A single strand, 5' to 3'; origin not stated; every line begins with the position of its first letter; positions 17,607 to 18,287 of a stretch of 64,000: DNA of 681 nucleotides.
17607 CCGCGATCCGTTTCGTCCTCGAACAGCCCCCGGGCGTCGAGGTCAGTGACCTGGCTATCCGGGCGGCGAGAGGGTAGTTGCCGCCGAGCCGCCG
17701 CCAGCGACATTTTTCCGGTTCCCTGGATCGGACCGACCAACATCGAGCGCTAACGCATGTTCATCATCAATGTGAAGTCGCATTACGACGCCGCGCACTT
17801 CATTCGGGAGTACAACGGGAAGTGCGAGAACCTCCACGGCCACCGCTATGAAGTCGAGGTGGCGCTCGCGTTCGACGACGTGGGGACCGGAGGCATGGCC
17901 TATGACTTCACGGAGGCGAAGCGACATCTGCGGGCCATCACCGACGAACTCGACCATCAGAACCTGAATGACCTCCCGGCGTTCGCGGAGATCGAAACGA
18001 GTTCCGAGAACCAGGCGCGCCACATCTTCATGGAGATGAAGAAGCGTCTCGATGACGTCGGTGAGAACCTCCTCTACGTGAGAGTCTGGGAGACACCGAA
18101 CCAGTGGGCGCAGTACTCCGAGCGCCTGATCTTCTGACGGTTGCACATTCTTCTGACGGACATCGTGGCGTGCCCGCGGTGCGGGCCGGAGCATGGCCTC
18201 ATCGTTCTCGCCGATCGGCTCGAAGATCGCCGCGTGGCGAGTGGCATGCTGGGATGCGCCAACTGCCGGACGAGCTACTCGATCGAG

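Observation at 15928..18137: GTP cyclohydrolase I flanked by two PTPS-family paralogs and an SDR: possible tetrahydrobiopterin-like pterin branch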

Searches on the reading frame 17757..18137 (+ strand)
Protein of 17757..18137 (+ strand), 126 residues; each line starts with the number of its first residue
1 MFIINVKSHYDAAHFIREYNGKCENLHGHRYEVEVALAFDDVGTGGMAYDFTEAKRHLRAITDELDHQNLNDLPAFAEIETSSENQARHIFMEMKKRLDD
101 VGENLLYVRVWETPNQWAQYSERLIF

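Call 3: search_protein_families(library=ncbifam, proteins=[window:17757-18137:+], max_evalue=0.001)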
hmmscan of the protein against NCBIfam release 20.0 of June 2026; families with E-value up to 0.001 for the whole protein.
window:17757-18137:+ (126 aa): 3 families
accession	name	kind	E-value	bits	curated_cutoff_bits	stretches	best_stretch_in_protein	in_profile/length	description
TIGR03367.1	queuosine_QueD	equivalog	1.1e-25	89.8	89.25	1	4-95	2-91/92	6-carboxytetrahydropterin synthase QueD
TIGR00039.1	6PTHBS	subfamily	4.4e-24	85.2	125.5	1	1-121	1-120/124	6-pyruvoyl tetrahydropterin synthase/6-carboxytetrahydropterin synthase family protein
TIGR03112.1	6_pyr_pter_rel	hypoth_equivalog_domain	1.5e-09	38.1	69.35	1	6-115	3-107/113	6-pyruvoyl tetrahydropterin synthase-related domain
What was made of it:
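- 17757..18137 (+): PTPS-I/III hybrid-type synthase: QueD (6-carboxy-tetrahydropterin synthase) with the PTPS-III glutamate. TIGR03367 QueD scores 89.8 against a cut-off of 89.25 (call 3).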

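Call 4: search_protein_families(library=pfam, proteins=[window:17757-18137:+], max_evalue=0.001)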
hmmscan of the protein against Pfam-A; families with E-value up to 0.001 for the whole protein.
window:17757-18137:+ (126 aa): 1 family
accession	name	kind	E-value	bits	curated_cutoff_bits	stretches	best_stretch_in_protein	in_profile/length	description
PF01242.24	PTPS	-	8e-39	132.8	22.4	1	4-122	2-120/121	6-pyruvoyl tetrahydropterin synthase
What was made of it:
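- Checked: PTPS copy 2, 17757-18137: PF01242, E=8e-39 (call 4).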

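Call 6: search_solved_structures(query=window:17757-18137:+, max_evalue=0.001, show_alignments=3)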
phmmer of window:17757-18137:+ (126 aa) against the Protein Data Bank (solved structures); distinct sequences matched with E-value up to 0.001: 15.
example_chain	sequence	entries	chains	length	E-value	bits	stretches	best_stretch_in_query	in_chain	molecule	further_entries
1b66_A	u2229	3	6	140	1.5e-11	47.9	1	20-120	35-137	6-PYRUVOYL TETRAHYDROPTERIN SYNTHASE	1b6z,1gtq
2g64_A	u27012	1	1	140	3.4e-11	46.7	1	17-117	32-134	Putative 6-pyruvoyl tetrahydrobiopterin synthase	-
3i2b_A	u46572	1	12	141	8.5e-11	45.4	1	20-120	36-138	6-pyruvoyl tetrahydrobiopterin synthase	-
2oba_A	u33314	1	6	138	6.6e-10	42.6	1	20-119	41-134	Probable 6-pyruvoyl tetrahydrobiopterin synthase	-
2dj6_A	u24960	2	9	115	4.7e-09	39.8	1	5-97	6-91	hypothetical protein PH0634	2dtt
3d7j_A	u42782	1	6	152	4.6e-07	33.4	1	1-99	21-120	Uncharacterized protein SCO6650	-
4ntm_A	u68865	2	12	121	1.4e-06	31.8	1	10-95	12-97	6-carboxy-5,6,7,8-tetrahydropterin synthase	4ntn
3qn0_A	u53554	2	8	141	2.1e-06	31.2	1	10-95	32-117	6-carboxy-5,6,7,8-tetrahydropterin synthase | 6-pyruvoyl tetrahydrobiopterin synthase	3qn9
1y13_A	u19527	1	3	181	6e-06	29.8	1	9-79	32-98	6-pyruvoyl tetrahydropterin synthase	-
2a0s_A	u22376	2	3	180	1.2e-05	28.8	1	9-79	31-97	6-pyruvoyl tetrahydropterin synthase | 6-pyruvoyl tetrahydrobiopterin synthase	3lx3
4ntk_A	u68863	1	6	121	2.4e-05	27.9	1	10-95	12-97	6-carboxy-5,6,7,8-tetrahydropterin synthase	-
3qna_A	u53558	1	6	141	3.5e-05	27.3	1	10-95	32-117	6-carboxy-5,6,7,8-tetrahydropterin synthase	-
3lze_A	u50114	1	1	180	5.3e-05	26.7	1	9-79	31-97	Putative 6-pyruvoyl tetrahydrobiopterin synthase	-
3m0n_A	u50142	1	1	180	7.9e-05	26.2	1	9-79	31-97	Putative 6-pyruvoyl tetrahydrobiopterin synthase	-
7v0f_A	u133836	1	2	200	8.7e-05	26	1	9-68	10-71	6-carboxy-5,6,7,8-tetrahydropterin synthase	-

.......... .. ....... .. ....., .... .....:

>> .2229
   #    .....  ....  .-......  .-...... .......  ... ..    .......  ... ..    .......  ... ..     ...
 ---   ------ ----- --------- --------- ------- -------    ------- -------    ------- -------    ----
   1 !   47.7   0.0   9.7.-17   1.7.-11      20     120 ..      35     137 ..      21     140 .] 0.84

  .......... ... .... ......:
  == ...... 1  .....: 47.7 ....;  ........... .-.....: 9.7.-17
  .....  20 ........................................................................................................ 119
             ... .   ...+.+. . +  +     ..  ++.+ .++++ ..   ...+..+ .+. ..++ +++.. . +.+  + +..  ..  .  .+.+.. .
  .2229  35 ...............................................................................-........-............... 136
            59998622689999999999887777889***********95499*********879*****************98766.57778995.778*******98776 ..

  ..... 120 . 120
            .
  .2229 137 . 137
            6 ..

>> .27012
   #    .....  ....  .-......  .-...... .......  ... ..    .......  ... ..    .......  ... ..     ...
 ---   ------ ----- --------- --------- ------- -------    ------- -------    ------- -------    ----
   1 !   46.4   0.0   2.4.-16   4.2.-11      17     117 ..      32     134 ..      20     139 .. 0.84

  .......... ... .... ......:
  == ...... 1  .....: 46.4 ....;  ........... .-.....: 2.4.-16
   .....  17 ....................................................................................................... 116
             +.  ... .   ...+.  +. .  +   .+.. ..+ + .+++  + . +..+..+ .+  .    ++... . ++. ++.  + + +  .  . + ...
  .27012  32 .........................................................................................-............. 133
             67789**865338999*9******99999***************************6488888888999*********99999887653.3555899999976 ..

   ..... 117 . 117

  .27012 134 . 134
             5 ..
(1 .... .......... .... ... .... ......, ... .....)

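Call 47: find_homologous_proteins(query=window:17757-18137:+, max_evalue=1e-8)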
Query window:17757-18137:+ (126 aa): 2095 proteins with E <= 1e-8 among 2140 candidates; the best 120 are listed.
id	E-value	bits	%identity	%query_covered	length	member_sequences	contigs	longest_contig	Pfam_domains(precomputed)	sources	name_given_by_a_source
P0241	6.7e-74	264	90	100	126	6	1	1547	PF01242.25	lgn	-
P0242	7.2e-68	244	87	100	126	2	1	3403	PF01242.25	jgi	-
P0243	7.4e-67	241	84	100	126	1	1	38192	PF01242.25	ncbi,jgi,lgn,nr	ncbi:MAG: 6-carboxytetrahydropterin synthase [Gemmatimonadota bacterium]|jgi:6-pyruvoyltetrahydropte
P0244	1.6e-66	240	81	100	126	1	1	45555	PF01242.25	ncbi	-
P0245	1.7e-66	240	81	100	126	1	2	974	PF01242.25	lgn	-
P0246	1.4e-65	237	82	100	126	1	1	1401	PF01242.25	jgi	jgi:6-pyruvoyltetrahydropterin/6-carboxytetrahydropterin synthase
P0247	1.8e-65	237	81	99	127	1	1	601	PF01242.25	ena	-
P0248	2.3e-65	236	83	100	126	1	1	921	PF01242.25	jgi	jgi:6-pyruvoyltetrahydropterin/6-carboxytetrahydropterin synthase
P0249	2.8e-65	236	78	100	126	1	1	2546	PF01242.25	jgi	jgi:6-pyruvoyltetrahydropterin/6-carboxytetrahydropterin synthase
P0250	3.9e-65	236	79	100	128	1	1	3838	PF01242.25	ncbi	-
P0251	4.0e-65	236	81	100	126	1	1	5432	PF01242.25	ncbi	-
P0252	4.5e-65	235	80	100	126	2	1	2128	PF01242.25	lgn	-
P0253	5.7e-65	235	80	99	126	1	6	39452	PF01242.25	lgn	-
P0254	7.1e-65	235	84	98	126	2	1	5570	PF01242.25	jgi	jgi:6-pyruvoyltetrahydropterin/6-carboxytetrahydropterin synthase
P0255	1.7e-64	234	79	99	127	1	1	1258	PF01242.25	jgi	-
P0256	3.2e-64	233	79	99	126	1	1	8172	PF01242.25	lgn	-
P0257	4.1e-64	232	79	100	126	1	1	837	PF01242.25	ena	-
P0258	5.2e-64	232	78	100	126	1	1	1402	PF01242.25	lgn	-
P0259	6.6e-64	232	78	100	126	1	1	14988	PF01242.25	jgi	jgi:6-pyruvoyltetrahydropterin/6-carboxytetrahydropterin synthase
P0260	1.7e-63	230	78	100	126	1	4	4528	PF01242.25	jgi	jgi:6-pyruvoyltetrahydropterin/6-carboxytetrahydropterin synthase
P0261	1.8e-63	230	78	100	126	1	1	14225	PF01242.25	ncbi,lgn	ncbi:MAG: 6-carboxytetrahydropterin synthase [Gemmatimonadota bacterium]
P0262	1.9e-63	230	78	100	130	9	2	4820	PF01242.25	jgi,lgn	-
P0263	1.9e-63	230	79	100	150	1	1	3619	PF01242.25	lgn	-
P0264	2.0e-63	230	82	99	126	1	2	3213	PF01242.25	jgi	jgi:6-pyruvoyltetrahydropterin/6-carboxytetrahydropterin synthase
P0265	2.3e-63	230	79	100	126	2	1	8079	PF01242.25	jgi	-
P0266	2.3e-63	230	78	99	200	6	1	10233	PF01242.25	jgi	jgi:6-pyruvoyltetrahydropterin/6-carboxytetrahydropterin synthase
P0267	2.5e-63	230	81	100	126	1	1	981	PF01242.25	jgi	jgi:6-pyruvoyltetrahydropterin/6-carboxytetrahydropterin synthase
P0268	2.7e-63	230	79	100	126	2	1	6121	PF01242.25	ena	-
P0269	3.1e-63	229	79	100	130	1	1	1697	PF01242.25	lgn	-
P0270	5.1e-63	229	78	99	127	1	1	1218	PF01242.25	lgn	-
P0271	5.7e-63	229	83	98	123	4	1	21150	PF01242.25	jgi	-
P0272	6.8e-63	228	79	100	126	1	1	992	PF01242.25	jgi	jgi:6-pyruvoyltetrahydropterin/6-carboxytetrahydropterin synthase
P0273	1.1e-62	228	81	98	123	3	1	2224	PF01242.25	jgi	jgi:6-pyruvoyltetrahydropterin/6-carboxytetrahydropterin synthase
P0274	1.3e-62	227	78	100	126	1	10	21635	PF01242.25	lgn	-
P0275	1.5e-62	227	82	98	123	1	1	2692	PF01242.25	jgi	jgi:6-pyruvoyltetrahydropterin/6-carboxytetrahydropterin synthase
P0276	2.1e-62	227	77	100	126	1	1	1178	PF01242.25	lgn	-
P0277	2.5e-62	227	80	99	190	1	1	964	PF01242.25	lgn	-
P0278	4.2e-62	226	75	100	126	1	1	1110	PF01242.25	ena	-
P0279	5.0e-62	226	78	98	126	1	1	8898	PF01242.25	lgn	-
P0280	5.2e-62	225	76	100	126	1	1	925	PF01242.25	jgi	jgi:6-pyruvoyltetrahydropterin/6-carboxytetrahydropterin synthase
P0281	5.7e-62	225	78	98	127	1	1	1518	PF01242.25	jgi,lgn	-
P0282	6.2e-62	225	77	100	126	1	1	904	PF01242.25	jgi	-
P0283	1.0e-61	225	75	100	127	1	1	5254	PF01242.25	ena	-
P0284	1.2e-61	224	76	100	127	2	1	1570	PF01242.25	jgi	jgi:6-pyruvoyltetrahydropterin/6-carboxytetrahydropterin synthase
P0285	1.3e-61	224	80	99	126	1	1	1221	PF01242.25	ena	-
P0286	1.3e-61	224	76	100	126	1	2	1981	PF01242.25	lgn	-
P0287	1.4e-61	224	81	98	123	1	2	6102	PF01242.25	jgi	jgi:6-pyruvoyltetrahydropterin/6-carboxytetrahydropterin synthase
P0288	1.6e-61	224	75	100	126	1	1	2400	PF01242.25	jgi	jgi:6-pyruvoyltetrahydropterin/6-carboxytetrahydropterin synthase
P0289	2.0e-61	224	73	100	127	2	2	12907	PF01242.25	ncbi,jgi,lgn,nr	ncbi:MAG: 6-carboxytetrahydropterin synthase [Gemmatimonadetes bacterium]|jgi:6-pyruvoyltetrahydropt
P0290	2.2e-61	224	75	100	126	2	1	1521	PF01242.25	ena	-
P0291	2.6e-61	223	76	98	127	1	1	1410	PF01242.25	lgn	-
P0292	3.1e-61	223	75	100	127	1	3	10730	PF01242.25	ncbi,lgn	-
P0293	3.5e-61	223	79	97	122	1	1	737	PF01242.25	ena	-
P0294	4.2e-61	223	77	99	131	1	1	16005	PF01242.25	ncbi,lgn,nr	ncbi:MAG: 6-carboxytetrahydropterin synthase QueD [Gemmatimonas sp.]|nr:6-carboxytetrahydropterin sy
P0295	4.4e-61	222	75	100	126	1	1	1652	PF01242.25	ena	-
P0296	5.4e-61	222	75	100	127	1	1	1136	PF01242.25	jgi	jgi:6-pyruvoyltetrahydropterin/6-carboxytetrahydropterin synthase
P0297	7.5e-61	222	72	100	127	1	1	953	PF01242.25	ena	-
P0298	1.4e-60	221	77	97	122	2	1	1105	PF01242.25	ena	-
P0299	1.5e-60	221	78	99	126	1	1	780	PF01242.25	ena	-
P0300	1.7e-60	221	74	100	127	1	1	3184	PF01242.25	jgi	-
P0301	1.8e-60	221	75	100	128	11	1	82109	PF01242.25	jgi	jgi:6-pyruvoyltetrahydropterin/6-carboxytetrahydropterin synthase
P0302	1.8e-60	221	72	100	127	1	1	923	PF01242.25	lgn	-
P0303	1.8e-60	221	72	100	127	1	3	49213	PF01242.25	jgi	jgi:6-pyruvoyltetrahydropterin/6-carboxytetrahydropterin synthase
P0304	2.2e-60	220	78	97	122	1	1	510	PF01242.25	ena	-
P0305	2.3e-60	220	77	98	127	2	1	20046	PF01242.25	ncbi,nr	ncbi:MAG TPA: 6-carboxytetrahydropterin synthase [Longimicrobiaceae bacterium]|nr:6-carboxytetrahydr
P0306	2.7e-60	220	75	100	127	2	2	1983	PF01242.25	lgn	-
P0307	2.7e-60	220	73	100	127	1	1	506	PF01242.25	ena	-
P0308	3.3e-60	220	73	100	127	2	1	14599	PF01242.25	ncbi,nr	ncbi:MAG TPA: 6-carboxytetrahydropterin synthase [Longimicrobiaceae bacterium]|nr:6-carboxytetrahydr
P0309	3.8e-60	219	75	100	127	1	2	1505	PF01242.25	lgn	-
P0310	4.0e-60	219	75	99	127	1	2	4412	PF01242.25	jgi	jgi:6-pyruvoyltetrahydropterin/6-carboxytetrahydropterin synthase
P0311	4.2e-60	219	76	100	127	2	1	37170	PF01242.25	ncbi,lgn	-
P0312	4.3e-60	219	75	100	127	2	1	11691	PF01242.25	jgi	jgi:6-pyruvoyltetrahydropterin/6-carboxytetrahydropterin synthase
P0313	4.7e-60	219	73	100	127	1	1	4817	PF01242.25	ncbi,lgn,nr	ncbi:MAG TPA: 6-carboxytetrahydropterin synthase QueD [Longimicrobiaceae bacterium]|nr:6-carboxytetr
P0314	4.8e-60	219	75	98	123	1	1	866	PF01242.25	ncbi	-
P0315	5.9e-60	219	71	100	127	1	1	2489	PF01242.25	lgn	-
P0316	6.3e-60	219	72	100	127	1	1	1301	PF01242.25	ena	-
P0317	6.9e-60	219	74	100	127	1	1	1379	PF01242.25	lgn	-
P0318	6.9e-60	219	78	98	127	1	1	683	PF01242.25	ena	-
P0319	7.7e-60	218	72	100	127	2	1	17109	PF01242.25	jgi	jgi:6-pyruvoyltetrahydropterin/6-carboxytetrahydropterin synthase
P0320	8.9e-60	218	74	100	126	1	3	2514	PF01242.25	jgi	jgi:6-pyruvoyltetrahydropterin/6-carboxytetrahydropterin synthase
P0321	9.6e-60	218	75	100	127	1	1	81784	PF01242.25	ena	-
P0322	9.7e-60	218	73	100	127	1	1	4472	PF01242.25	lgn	-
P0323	1.0e-59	218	76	98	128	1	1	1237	PF01242.25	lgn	-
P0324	1.0e-59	218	73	100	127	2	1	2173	PF01242.25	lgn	-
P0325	1.0e-59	218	73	100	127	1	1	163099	PF01242.25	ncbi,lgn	-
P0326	1.1e-59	218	76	98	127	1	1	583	PF01242.25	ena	-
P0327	1.4e-59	218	73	99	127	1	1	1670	PF01242.25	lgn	-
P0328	1.5e-59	218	72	100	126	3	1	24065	PF01242.25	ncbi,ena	-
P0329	1.5e-59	218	73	100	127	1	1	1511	PF01242.25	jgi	jgi:6-pyruvoyltetrahydropterin/6-carboxytetrahydropterin synthase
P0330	1.5e-59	218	71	100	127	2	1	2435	PF01242.25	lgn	-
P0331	2.0e-59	217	75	98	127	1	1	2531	PF01242.25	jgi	jgi:6-pyruvoyltetrahydropterin/6-carboxytetrahydropterin synthase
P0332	2.1e-59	217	74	98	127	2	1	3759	PF01242.25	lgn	-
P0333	2.3e-59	217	75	100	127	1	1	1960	PF01242.25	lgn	-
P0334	2.8e-59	217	73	100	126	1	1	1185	PF01242.25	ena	-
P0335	2.9e-59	217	76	98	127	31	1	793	PF01242.25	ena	-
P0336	2.9e-59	217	74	100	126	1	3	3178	PF01242.25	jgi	jgi:6-pyruvoyltetrahydropterin/6-carboxytetrahydropterin synthase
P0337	3.2e-59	216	74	100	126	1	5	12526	PF01242.25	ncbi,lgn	-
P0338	3.6e-59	216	71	100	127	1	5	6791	PF01242.25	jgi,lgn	jgi:6-pyruvoyltetrahydropterin/6-carboxytetrahydropterin synthase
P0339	3.8e-59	216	74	100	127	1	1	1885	PF01242.25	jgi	jgi:6-pyruvoyltetrahydropterin/6-carboxytetrahydropterin synthase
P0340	3.8e-59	216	73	100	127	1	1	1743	PF01242.25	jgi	jgi:6-pyruvoyltetrahydropterin/6-carboxytetrahydropterin synthase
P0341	3.8e-59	216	75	98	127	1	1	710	PF01242.25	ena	-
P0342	3.9e-59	216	75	100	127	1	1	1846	PF01242.25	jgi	jgi:6-pyruvoyltetrahydropterin/6-carboxytetrahydropterin synthase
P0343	4.1e-59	216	71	100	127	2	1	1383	PF01242.25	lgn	-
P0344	4.9e-59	216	75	96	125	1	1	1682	PF01242.25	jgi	jgi:6-pyruvoyltetrahydropterin/6-carboxytetrahydropterin synthase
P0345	5.0e-59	216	71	100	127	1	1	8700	PF01242.25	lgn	-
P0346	5.5e-59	216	71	100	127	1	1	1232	PF01242.25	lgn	-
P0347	5.5e-59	216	71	100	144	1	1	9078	PF01242.25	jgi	jgi:6-pyruvoyltetrahydropterin/6-carboxytetrahydropterin synthase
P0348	5.7e-59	216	73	100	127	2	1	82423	PF01242.25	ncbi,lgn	ncbi:6-carboxytetrahydropterin synthase QueD [soil metagenome]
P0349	5.7e-59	216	74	98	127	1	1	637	PF01242.25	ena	-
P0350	6.1e-59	216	72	100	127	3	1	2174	PF01242.25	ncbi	ncbi:MAG TPA: 6-carboxytetrahydropterin synthase [Longimicrobiaceae bacterium]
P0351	6.7e-59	215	72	100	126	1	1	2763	PF01242.25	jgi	jgi:6-pyruvoyltetrahydropterin/6-carboxytetrahydropterin synthase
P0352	6.8e-59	215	72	100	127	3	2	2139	PF01242.25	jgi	jgi:6-pyruvoyltetrahydropterin/6-carboxytetrahydropterin synthase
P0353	7.4e-59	215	76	98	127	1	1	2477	PF01242.25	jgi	jgi:6-pyruvoyltetrahydropterin/6-carboxytetrahydropterin synthase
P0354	7.8e-59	215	75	100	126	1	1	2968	PF01242.25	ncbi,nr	ncbi:MAG TPA: 6-carboxytetrahydropterin synthase [Longimicrobiaceae bacterium]|nr:6-carboxytetrahydr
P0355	9.2e-59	215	71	100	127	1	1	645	PF01242.25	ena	-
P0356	9.3e-59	215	74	99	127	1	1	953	PF01242.25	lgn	-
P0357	9.4e-59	215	71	100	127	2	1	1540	PF01242.25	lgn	-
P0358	1.0e-58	215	73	100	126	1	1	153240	PF01242.25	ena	-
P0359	1.2e-58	215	71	100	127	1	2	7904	PF01242.25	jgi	jgi:6-pyruvoyltetrahydropterin/6-carboxytetrahydropterin synthase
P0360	1.2e-58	215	73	100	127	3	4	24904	PF01242.25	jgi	jgi:6-pyruvoyltetrahydropterin/6-carboxytetrahydropterin synthase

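Call 48: find_encoding_contigs(protein=P0294, flank=6000, max_places=2)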
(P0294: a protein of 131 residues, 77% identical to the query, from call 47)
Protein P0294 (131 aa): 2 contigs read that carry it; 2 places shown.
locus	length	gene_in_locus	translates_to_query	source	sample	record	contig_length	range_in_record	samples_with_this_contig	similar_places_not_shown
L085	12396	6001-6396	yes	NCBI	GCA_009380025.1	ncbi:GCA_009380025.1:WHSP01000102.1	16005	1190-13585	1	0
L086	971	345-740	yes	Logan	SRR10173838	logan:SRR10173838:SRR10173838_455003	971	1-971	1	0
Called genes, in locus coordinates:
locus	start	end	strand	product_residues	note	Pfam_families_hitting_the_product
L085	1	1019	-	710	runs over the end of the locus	PF12704:MacB_PCD, PF02687:FtsX, PF12704:MacB_PCD (weak)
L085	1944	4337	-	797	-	PF12704:MacB_PCD, PF02687:FtsX, PF12704:MacB_PCD, PF02687:FtsX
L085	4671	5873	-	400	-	PF07592:DDE_Tnp_ISAZ013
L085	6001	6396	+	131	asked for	PF01242:PTPS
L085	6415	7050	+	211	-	-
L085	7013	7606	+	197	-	PF13371:TPR_9 (faint), PF13431:TPR_17 (faint), PF00515:TPR_1 (faint), PF07719:TPR_2 (faint), PF13174:TPR_6 (faint), PF13181:TPR_8 (faint), PF13424:TPR_12 (faint), PF14559:TPR_19 (weak), +5 more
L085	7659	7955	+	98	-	PF03091:CutA1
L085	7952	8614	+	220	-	-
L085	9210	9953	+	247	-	PF20772:TACO1_YebC_N, PF01709:Transcrip_reg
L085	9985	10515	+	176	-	PF02075:RuvC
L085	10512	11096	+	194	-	PF01330:RuvA_N, PF14520:HHH_5, PF07499:RuvA_C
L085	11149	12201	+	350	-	PF05496:RuvB_N, PF00004:AAA, PF07728:AAA_5 (weak), PF17864:AAA_lid_4, PF05491:WHD_RuvB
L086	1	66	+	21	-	?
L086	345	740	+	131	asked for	PF01242:PTPS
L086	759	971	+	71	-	?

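Call 49: find_encoding_contigs(protein=P0325, flank=6000, max_places=2)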
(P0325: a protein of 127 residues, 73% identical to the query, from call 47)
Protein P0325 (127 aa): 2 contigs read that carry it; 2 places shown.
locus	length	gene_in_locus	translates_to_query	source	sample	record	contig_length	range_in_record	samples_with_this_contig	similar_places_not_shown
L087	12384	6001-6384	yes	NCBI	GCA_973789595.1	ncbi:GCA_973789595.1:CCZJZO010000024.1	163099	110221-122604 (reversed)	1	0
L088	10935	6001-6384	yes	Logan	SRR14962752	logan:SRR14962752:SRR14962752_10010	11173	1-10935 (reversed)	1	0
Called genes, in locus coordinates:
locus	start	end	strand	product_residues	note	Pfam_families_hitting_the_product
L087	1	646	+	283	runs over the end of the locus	PF01261:AP_endonuc_2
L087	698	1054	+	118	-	-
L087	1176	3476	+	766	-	PF13620:CarboxypepD_reg, PF13715:CarbopepD_reg_2, PF07715:Plug, PF00593:TonB_dep_Rec_b-barrel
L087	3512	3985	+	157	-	-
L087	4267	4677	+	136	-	PF01242:PTPS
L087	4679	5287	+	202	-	PF01227:GTP_cyclohydroI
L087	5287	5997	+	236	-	PF00106:adh_short, PF01370:Epimerase (faint), PF08659:KR, PF13460:NAD_binding_10 (weak), PF13561:adh_short_C2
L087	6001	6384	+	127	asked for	PF01242:PTPS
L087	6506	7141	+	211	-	-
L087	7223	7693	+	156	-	PF13424:TPR_12 (faint), PF00515:TPR_1 (faint), PF07719:TPR_2 (faint), PF13181:TPR_8 (faint), PF14559:TPR_19 (weak), PF13414:TPR_11 (weak), PF13432:TPR_16 (weak), PF14559:TPR_19 (weak), +6 more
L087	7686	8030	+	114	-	PF03091:CutA1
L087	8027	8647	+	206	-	-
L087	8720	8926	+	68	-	-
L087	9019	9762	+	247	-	PF20772:TACO1_YebC_N, PF01709:Transcrip_reg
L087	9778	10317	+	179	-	PF02075:RuvC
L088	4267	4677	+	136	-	PF01242:PTPS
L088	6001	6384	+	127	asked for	PF01242:PTPS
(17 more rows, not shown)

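Call 50: find_encoding_contigs(protein=P0358, flank=6000, max_places=2)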
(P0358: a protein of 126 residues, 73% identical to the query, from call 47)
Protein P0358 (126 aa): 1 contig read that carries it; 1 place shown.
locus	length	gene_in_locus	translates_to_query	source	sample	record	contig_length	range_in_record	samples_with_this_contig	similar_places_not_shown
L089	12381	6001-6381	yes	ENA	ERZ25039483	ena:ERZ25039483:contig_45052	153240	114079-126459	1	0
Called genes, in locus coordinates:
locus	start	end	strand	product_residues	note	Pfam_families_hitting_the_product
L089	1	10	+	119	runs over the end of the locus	PF11162:DUF2946 (weak)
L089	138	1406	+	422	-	-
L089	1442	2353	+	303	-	PF01297:ZnuA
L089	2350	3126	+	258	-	PF00005:ABC_tran, PF02463:SMC_N (faint), PF13304:AAA_21 (weak)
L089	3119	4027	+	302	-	PF00950:ABC-3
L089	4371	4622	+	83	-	PF01242:PTPS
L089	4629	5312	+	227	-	PF01227:GTP_cyclohydroI, PF14489:QueF (faint)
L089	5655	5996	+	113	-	PF00106:adh_short, PF13561:adh_short_C2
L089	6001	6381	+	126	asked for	PF01242:PTPS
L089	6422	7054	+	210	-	-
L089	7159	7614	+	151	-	PF13371:TPR_9 (faint), PF07719:TPR_2 (faint), PF13424:TPR_12 (faint), PF00515:TPR_1 (faint), PF13174:TPR_6 (faint), PF13181:TPR_8 (faint), PF13428:TPR_14 (faint), PF14559:TPR_19 (weak), +3 more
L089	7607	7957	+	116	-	PF03091:CutA1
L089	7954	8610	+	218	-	-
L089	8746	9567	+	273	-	PF00459:Inositol_P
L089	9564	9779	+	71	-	-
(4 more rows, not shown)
